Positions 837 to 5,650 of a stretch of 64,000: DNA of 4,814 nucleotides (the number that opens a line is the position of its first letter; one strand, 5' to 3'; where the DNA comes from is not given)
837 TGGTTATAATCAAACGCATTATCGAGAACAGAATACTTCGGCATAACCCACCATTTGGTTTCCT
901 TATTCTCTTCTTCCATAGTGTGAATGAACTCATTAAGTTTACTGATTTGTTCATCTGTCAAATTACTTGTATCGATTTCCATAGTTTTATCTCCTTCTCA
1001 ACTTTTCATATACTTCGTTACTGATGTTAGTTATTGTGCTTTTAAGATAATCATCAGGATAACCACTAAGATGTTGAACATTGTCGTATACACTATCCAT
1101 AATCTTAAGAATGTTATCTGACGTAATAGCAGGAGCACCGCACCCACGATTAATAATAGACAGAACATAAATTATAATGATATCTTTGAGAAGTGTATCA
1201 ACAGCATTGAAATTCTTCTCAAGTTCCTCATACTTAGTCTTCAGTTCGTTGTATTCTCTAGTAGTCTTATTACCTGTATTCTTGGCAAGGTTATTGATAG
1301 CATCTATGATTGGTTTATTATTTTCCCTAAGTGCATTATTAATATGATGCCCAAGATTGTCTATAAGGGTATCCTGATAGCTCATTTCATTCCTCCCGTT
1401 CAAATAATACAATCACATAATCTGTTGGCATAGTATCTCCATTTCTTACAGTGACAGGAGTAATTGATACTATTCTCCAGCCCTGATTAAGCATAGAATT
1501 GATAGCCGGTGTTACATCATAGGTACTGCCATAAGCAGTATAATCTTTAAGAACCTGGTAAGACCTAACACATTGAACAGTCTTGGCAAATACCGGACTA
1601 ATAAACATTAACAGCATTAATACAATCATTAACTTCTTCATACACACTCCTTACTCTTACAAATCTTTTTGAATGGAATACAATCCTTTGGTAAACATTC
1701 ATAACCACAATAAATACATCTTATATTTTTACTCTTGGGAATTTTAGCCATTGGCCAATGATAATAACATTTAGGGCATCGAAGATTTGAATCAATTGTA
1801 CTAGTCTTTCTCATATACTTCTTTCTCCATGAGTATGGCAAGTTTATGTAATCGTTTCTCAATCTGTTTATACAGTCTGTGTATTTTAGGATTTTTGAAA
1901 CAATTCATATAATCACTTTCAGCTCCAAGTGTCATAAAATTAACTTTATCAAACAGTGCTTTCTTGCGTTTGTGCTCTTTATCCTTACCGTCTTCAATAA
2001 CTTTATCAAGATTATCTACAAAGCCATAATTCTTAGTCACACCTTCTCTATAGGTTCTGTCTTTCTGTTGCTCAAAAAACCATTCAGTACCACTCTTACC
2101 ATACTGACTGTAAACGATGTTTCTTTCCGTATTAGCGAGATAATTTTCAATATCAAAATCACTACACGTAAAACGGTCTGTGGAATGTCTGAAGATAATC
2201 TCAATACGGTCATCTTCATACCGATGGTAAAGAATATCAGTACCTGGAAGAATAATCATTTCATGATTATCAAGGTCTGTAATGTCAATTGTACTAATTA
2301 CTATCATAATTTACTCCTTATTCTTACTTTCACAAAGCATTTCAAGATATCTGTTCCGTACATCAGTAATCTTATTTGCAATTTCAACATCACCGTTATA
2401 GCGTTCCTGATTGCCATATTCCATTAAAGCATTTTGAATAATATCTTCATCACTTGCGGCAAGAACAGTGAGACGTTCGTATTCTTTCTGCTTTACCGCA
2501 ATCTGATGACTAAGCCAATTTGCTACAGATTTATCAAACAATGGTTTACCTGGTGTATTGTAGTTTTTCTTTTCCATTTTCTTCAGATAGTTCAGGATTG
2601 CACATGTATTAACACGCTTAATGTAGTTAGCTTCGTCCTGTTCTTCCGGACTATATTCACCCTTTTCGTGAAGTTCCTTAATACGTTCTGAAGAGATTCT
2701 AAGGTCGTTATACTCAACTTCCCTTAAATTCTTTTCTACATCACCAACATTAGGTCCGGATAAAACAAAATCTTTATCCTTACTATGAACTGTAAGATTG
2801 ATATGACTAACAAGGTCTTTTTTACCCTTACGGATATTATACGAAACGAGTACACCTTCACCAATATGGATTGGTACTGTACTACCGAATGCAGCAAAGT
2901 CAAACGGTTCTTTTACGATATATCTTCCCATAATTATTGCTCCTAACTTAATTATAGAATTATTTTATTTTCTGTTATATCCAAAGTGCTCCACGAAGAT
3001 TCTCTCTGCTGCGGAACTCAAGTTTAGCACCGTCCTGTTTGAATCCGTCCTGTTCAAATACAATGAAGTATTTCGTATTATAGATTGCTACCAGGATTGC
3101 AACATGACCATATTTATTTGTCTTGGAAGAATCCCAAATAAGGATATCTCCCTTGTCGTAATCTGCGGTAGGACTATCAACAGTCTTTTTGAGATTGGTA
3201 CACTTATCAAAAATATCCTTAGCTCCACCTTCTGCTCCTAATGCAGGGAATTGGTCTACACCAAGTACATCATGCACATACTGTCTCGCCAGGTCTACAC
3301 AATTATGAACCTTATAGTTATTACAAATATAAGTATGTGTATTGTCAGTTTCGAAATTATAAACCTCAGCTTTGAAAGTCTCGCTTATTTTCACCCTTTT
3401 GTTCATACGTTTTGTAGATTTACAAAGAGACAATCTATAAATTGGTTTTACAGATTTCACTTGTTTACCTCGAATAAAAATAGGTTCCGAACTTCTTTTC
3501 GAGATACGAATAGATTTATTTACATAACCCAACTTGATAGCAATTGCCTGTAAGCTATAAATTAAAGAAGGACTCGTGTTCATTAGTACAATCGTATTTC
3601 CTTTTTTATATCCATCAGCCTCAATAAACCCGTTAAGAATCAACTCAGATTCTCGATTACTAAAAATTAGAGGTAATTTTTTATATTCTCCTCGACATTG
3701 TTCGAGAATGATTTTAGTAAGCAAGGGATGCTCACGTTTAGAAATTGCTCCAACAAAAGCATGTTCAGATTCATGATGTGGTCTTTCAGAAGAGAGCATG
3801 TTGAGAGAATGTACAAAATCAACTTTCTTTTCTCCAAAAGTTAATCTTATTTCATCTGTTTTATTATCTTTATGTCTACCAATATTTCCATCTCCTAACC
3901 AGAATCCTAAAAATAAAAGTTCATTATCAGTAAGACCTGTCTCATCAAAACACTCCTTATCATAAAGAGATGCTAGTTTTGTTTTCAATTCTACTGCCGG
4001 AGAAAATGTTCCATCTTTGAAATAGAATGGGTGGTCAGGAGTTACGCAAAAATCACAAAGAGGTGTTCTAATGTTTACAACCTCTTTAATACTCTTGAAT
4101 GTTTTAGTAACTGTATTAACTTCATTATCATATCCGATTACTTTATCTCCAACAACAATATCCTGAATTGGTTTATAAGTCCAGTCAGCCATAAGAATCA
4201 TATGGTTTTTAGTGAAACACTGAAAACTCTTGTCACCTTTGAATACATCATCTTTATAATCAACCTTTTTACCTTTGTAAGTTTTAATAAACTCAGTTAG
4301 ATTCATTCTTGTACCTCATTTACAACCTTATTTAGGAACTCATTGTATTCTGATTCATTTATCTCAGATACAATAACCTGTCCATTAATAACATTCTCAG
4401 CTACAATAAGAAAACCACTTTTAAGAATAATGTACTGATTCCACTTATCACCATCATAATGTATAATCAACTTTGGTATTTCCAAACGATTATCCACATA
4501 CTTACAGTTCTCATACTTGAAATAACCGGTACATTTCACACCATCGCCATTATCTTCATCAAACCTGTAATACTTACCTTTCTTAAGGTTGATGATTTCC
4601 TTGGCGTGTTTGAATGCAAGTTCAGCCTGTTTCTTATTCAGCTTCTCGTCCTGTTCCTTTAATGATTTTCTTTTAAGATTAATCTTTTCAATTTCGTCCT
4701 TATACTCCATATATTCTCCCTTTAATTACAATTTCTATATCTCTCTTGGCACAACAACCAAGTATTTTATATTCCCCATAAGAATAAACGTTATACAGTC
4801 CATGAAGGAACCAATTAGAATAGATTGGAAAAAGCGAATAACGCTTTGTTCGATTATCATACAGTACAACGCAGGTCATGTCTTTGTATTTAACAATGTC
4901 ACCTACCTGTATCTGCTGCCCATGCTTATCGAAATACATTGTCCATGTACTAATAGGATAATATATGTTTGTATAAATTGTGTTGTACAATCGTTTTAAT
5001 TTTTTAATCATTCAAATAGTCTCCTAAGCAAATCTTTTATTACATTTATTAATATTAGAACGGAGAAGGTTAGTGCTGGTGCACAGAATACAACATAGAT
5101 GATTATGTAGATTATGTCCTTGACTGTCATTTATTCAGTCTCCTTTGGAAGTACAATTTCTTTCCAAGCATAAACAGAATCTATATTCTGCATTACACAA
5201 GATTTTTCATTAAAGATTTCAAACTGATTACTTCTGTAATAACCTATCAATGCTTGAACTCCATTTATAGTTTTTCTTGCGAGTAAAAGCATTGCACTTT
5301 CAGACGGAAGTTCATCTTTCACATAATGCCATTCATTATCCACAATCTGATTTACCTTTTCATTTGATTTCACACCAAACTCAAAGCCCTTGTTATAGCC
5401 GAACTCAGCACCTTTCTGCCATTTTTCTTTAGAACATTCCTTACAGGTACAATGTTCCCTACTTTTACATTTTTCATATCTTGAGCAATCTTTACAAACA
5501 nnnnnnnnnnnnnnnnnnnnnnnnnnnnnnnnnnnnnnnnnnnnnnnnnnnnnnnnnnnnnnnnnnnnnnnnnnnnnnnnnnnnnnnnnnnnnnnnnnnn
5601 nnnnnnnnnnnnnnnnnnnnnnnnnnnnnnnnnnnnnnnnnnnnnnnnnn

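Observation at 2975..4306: Active-looking HINT+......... intein inserted exactly at the catalytic cysteine of a CHAP endolysin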

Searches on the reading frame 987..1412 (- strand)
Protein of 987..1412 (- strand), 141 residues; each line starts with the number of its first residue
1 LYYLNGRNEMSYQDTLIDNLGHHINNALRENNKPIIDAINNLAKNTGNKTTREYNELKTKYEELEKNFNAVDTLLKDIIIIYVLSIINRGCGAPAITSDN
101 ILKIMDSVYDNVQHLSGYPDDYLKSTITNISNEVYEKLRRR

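Call 58: search_protein_families(library=phrogs, proteins=[window:987-1412:-], max_evalue=0.001)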
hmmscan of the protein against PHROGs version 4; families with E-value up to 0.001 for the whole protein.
window:987-1412:- (141 aa): 1 family
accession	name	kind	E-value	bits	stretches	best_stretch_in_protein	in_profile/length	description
phrog_17155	-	unknown function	0.00011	23.1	1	24-134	147-254/277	-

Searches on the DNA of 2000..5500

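Call 81: search_rna_families(source=window, start=2000, end=5500, threshold=evalue, max_evalue=1)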
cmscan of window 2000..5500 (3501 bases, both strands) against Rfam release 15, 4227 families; matches with E-value up to 1: 1.
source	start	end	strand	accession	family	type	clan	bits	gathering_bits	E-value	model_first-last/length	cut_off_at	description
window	3099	3166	-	RF01647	ceN61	Gene; snRNA; snoRNA; CD-box;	-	19.5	60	0.9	1-72/72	no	Caenorhabditis snoRNA ceN61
